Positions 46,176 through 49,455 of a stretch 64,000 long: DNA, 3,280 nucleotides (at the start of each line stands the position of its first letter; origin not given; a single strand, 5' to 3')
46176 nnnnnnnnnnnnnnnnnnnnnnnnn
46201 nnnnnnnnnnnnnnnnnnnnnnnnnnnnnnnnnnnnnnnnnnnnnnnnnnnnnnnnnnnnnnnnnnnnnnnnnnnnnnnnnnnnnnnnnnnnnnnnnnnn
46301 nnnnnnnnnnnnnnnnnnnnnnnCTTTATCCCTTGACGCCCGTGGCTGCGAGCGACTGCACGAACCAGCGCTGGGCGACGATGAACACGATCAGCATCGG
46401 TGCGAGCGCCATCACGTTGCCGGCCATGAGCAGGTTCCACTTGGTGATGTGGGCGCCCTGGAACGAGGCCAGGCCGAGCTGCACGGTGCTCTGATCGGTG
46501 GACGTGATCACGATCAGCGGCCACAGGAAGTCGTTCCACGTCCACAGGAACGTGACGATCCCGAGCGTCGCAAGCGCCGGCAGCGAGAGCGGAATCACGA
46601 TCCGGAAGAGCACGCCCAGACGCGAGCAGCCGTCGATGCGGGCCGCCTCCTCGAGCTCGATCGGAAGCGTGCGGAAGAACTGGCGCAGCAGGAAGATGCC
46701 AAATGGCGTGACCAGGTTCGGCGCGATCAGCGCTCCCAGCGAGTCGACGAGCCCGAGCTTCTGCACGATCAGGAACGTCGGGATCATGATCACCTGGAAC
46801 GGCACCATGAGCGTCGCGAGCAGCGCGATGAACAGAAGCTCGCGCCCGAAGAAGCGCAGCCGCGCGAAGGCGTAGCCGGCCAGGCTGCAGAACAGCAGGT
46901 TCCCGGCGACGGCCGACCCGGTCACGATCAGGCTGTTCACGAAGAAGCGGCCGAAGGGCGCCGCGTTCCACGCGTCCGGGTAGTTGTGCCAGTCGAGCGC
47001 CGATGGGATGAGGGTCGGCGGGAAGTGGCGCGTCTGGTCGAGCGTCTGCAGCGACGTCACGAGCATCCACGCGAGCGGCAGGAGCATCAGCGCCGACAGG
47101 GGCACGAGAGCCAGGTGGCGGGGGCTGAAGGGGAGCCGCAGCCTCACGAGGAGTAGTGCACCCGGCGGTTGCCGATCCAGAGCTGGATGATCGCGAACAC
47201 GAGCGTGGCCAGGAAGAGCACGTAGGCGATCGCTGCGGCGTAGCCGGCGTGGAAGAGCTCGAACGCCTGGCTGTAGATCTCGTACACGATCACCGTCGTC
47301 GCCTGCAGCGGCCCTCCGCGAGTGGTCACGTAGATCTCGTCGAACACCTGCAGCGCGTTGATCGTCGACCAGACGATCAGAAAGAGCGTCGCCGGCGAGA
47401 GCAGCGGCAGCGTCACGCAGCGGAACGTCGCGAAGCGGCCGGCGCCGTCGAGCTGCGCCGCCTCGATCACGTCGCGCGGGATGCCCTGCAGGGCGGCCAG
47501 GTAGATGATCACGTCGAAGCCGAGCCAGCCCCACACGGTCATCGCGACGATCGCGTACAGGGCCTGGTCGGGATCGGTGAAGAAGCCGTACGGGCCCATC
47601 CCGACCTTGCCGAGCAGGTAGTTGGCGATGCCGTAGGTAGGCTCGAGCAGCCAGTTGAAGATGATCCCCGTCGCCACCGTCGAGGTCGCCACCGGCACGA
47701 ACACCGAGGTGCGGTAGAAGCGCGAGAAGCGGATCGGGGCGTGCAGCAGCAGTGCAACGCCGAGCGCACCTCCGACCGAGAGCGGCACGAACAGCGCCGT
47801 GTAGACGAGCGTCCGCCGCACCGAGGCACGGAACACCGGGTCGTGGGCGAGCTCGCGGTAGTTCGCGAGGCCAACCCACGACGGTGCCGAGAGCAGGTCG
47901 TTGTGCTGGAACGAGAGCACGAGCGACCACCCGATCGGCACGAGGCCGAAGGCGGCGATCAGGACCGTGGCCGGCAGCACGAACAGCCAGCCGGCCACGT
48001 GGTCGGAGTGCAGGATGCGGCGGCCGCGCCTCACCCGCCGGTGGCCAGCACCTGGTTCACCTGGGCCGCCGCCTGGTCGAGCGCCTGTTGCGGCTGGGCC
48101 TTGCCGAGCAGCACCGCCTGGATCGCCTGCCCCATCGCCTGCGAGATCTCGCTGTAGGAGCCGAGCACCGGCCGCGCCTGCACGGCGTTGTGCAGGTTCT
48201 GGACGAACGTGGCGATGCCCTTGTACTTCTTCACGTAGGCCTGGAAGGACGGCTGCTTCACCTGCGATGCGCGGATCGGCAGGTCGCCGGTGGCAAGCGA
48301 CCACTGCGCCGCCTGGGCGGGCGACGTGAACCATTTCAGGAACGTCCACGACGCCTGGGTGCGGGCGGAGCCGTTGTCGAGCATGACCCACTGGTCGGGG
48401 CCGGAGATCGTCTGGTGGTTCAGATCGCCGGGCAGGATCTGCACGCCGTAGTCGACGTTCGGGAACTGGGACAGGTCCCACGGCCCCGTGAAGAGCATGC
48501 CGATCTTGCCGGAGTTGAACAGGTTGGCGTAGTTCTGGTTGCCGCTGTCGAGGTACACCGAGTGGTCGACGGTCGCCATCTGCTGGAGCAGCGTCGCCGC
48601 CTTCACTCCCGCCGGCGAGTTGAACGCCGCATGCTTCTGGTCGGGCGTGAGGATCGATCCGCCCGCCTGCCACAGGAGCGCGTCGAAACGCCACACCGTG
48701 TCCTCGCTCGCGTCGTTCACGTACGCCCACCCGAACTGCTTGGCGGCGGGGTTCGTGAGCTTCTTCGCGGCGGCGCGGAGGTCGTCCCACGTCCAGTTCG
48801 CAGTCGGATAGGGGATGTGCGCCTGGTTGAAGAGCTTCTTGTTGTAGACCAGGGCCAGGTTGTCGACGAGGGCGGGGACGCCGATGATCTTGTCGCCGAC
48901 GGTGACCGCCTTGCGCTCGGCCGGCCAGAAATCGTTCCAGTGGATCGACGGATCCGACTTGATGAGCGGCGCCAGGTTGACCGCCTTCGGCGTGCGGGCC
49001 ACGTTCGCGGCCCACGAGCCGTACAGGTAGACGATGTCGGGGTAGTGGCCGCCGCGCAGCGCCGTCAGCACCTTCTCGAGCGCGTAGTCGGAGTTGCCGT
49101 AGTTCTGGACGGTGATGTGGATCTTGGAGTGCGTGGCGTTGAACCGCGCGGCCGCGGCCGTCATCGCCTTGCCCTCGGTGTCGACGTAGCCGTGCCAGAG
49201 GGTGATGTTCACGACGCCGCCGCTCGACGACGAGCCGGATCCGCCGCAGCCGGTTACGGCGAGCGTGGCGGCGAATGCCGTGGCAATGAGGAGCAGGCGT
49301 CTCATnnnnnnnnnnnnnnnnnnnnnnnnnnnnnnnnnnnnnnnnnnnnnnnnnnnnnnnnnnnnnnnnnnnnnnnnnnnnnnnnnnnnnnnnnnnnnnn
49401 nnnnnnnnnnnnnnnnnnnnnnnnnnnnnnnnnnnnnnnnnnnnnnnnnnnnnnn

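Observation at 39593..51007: Predicted poly-galactosamine / galactosamine catabolic locus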

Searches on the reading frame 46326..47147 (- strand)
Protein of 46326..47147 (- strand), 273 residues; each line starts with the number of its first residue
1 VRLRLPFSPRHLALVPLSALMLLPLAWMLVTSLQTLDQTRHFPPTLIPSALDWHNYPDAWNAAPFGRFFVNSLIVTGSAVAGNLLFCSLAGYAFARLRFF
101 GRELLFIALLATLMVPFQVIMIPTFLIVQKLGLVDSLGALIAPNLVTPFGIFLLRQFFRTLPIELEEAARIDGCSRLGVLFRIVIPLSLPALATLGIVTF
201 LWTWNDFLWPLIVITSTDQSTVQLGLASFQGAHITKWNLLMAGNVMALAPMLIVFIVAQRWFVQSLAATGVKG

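Call 6: search_protein_families(library=pfam, proteins=[window:46326-47147:-], max_evalue=0.01)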
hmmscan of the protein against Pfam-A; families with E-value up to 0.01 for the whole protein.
window:46326-47147:- (273 aa): 1 family
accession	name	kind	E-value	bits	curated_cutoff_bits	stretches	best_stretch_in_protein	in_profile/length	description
PF00528.27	BPD_transp_1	-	2e-18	67.2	26.4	1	89-266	3-182/184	Binding-protein-dependent transport system inner membrane component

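Call 7: search_protein_families(library=ncbifam, proteins=[window:46326-47147:-], max_evalue=0.001)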
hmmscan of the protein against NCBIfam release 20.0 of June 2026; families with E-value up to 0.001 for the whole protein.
window:46326-47147:- (273 aa): 12 families
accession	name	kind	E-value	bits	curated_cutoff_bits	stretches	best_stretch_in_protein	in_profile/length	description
NF008210.0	PRK10973.1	equivalog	3.5e-48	164.7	297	1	11-267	13-277/281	sn-glycerol-3-phosphate ABC transporter permease UgpE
NF040932.1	ABC_arch_GlcU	equivalog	4.3e-35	121.7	340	1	11-271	6-269/272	glucose ABC transporter permease GlcU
NF008231.0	PRK10998.1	equivalog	3e-24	86.1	261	1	63-273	79-296/296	maltose ABC transporter permease MalG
NF007047.0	PRK09500.1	equivalog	1e-07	31.9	326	1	20-213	17-206/257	spermidine/putrescine ABC transporter permease PotC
NF011624.0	PRK15050.1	equivalog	5.1e-07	29.1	247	1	147-221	173-246/297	2-aminoethylphosphonate ABC transporter permease subunit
NF040839.1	tungstate_WtpB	equivalog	1.3e-05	25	340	1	71-203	48-193/251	tungstate ABC transporter permease WtpB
NF008232.0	PRK10999.1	equivalog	3.5e-05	22.7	392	1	147-208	387-448/520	maltose ABC transporter permease MalF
NF006939.0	PRK09421.1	equivalog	4.9e-05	22.8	262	0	72-257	15-220/230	molybdate ABC transporter permease subunit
NF040931.1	ABC_arch_GlcT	equivalog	5e-05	23.1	360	1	158-223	166-231/278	glucose ABC transporter permease GlcT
TIGR02141.1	modB_ABC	equivalog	9.2e-05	22.2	182.6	1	74-252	5-197/208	molybdate ABC transporter permease subunit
TIGR03226.1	PhnU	equivalog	0.00054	19.5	283.45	0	140-224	183-267/311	2-aminoethylphosphonate ABC transporter permease subunit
TIGR01581.1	Mo_ABC_porter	hypoth_equivalog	0.00059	19.4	210.3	1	137-248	104-216/225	ABC transporter permease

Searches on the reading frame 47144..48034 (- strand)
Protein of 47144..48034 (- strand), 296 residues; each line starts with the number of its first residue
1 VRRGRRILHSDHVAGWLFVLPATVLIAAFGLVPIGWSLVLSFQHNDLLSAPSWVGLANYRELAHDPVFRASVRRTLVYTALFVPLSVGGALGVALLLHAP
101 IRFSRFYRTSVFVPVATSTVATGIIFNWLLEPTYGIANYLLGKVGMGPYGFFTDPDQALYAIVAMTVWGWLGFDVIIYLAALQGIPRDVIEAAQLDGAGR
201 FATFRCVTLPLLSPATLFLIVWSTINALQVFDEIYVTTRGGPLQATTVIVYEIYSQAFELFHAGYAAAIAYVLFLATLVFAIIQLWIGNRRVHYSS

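Call 6: search_protein_families(library=pfam, proteins=[window:47144-48034:-], max_evalue=0.01)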
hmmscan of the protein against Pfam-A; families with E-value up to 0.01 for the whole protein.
window:47144-48034:- (296 aa): 1 family
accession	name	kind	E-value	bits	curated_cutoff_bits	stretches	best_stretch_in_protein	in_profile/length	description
PF00528.27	BPD_transp_1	-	9e-17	61.8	26.4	1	92-290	5-181/184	Binding-protein-dependent transport system inner membrane component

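Call 7: search_protein_families(library=ncbifam, proteins=[window:47144-48034:-], max_evalue=0.001)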
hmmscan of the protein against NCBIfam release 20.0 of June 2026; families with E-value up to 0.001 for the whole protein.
window:47144-48034:- (296 aa): 12 families
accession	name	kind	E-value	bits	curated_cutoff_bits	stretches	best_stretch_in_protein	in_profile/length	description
NF007852.0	PRK10561.1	equivalog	6.4e-43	147.7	335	1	6-294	6-294/295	sn-glycerol-3-phosphate ABC transporter permease UgpA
NF040931.1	ABC_arch_GlcT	equivalog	7.5e-32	111.1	360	1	19-279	2-263/278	glucose ABC transporter permease GlcT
NF008232.0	PRK10999.1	equivalog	5.7e-18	64.9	392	1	53-287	264-514/520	maltose ABC transporter permease MalF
NF040932.1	ABC_arch_GlcU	equivalog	1.1e-08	35.1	340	1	170-275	144-250/272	glucose ABC transporter permease GlcU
TIGR03262.1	PhnU2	equivalog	6e-07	28.5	593.25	1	27-291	15-260/546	putative 2-aminoethylphosphonate ABC transporter permease subunit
TIGR00969.1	3a0106s02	subfamily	9.2e-06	25.3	240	1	54-286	45-268/272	sulfate ABC transporter permease subunit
TIGR02140.1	permease_CysW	equivalog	6.4e-05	22.6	329.1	1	54-290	31-258/261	sulfate ABC transporter permease subunit CysW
TIGR02139.1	permease_CysT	equivalog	0.00024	20.8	246.1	1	40-282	20-253/265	sulfate ABC transporter permease subunit CysT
NF008231.0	PRK10998.1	equivalog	0.00034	20.3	261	1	169-287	168-285/296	maltose ABC transporter permease MalG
TIGR02141.1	modB_ABC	equivalog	0.00057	19.6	182.6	0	96-283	25-199/208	molybdate ABC transporter permease subunit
TIGR01581.1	Mo_ABC_porter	hypoth_equivalog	0.00059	19.4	210.3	0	166-276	110-218/225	ABC transporter permease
NF007047.0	PRK09500.1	equivalog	0.00074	19.2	326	0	171-290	140-254/257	spermidine/putrescine ABC transporter permease PotC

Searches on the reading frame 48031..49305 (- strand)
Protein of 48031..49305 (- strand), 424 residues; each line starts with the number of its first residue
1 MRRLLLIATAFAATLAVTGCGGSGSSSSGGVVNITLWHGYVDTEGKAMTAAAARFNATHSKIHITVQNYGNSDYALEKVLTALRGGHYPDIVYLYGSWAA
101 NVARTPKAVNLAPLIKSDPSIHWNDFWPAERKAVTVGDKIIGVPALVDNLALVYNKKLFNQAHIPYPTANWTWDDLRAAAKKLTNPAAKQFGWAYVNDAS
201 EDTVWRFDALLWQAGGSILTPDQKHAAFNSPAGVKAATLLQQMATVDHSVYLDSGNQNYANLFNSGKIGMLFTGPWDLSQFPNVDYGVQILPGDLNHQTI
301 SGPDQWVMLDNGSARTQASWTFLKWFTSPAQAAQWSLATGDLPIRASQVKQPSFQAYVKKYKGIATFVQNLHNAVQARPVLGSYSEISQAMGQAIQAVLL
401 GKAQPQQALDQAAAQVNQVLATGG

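Call 6: search_protein_families(library=pfam, proteins=[window:48031-49305:-], max_evalue=0.01)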
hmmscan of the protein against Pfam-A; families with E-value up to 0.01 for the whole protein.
window:48031-49305:- (424 aa): 2 families
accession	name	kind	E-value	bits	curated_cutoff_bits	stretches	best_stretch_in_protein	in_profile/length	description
PF01547.30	SBP_bac_1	-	3.7e-39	136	26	1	43-332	5-306/307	Bacterial extracellular solute-binding protein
PF13416.11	SBP_bac_8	-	1.6e-35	123.7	27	1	50-358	1-275/279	Bacterial extracellular solute-binding protein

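Call 7: search_protein_families(library=ncbifam, proteins=[window:48031-49305:-], max_evalue=0.001)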
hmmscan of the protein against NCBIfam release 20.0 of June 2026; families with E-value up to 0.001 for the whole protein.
window:48031-49305:- (424 aa): 4 families
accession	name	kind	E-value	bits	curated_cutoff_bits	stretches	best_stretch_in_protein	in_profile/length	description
NF008211.0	PRK10974.1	equivalog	8.2e-27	93.9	411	1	27-420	22-431/439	sn-glycerol-3-phosphate ABC transporter substrate-binding protein UgpB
NF007011.0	PRK09474.1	equivalog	3e-14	52.7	291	1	51-417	49-395/396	maltose/maltodextrin ABC transporter substrate-binding protein MalE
NF053763.1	ABCarbgalBndGanS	equivalog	2.2e-13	49.7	700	1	5-419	4-414/420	galactooligosaccharide ABC transporter substrate-binding protein GanS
TIGR03850.1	bind_CPR_0540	equivalog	0.00017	20.3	299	0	138-217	149-221/437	carbohydrate ABC transporter substrate-binding protein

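Call 26: search_solved_structures(query=window:48031-49305:-, max_evalue=1e-8)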
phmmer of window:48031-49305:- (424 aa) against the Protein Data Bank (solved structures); distinct sequences matched with E-value up to 1e-8: 43.
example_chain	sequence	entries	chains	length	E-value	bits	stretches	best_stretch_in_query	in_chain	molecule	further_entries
7bvt_A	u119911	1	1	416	1.7e-43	152.3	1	22-423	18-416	Hypothetical sugar ABC-transporter sugar binding protein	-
5f7v_A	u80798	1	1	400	6.6e-33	117.4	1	20-420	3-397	Lmo0181 protein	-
5ci5_A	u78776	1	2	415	2.2e-31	112.4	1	46-421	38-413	Extracellular solute-binding protein family 1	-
4qrz_A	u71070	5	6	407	9.6e-30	107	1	32-417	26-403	ABC-TYPE SUGAR TRANSPORTER | ABC transporter, substrate binding protein (Sugar)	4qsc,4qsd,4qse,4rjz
8art_A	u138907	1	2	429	3.6e-23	85.4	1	6-414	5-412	Putative secreted maltose-binding protein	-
5iai_A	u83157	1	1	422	4.3e-23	85.1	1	41-417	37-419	Sugar ABC transporter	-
4r9f_A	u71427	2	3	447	7.6e-22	81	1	10-420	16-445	MBP1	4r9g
7c0t_A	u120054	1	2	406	1.6e-21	80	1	34-420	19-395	Sugar ABC transporter, periplasmic sugar-binding protein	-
6x84_A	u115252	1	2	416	3.7e-21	78.7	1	31-420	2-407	sn-glycerol-3-phosphate-binding periplasmic protein UgpB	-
4aq4_A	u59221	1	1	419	6.1e-21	78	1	31-420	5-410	SN-GLYCEROL-3-PHOSPHATE-BINDING PERIPLASMIC PROTEIN UGPB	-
7c0y_A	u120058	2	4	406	6.7e-21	77.9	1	34-420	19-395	Sugar ABC transporter, periplasmic sugar-binding protein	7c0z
7c16_A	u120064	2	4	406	7e-21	77.8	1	34-420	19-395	Sugar ABC transporter, periplasmic sugar-binding protein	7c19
7c0f_A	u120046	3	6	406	7.8e-21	77.7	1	34-420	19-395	Sugar ABC transporter, periplasmic sugar-binding protein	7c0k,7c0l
7c0v_A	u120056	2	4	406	8.1e-21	77.6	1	34-420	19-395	Sugar ABC transporter, periplasmic sugar-binding protein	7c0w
7c0x_A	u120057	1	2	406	8.7e-21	77.5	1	34-420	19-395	Sugar ABC transporter, periplasmic sugar-binding protein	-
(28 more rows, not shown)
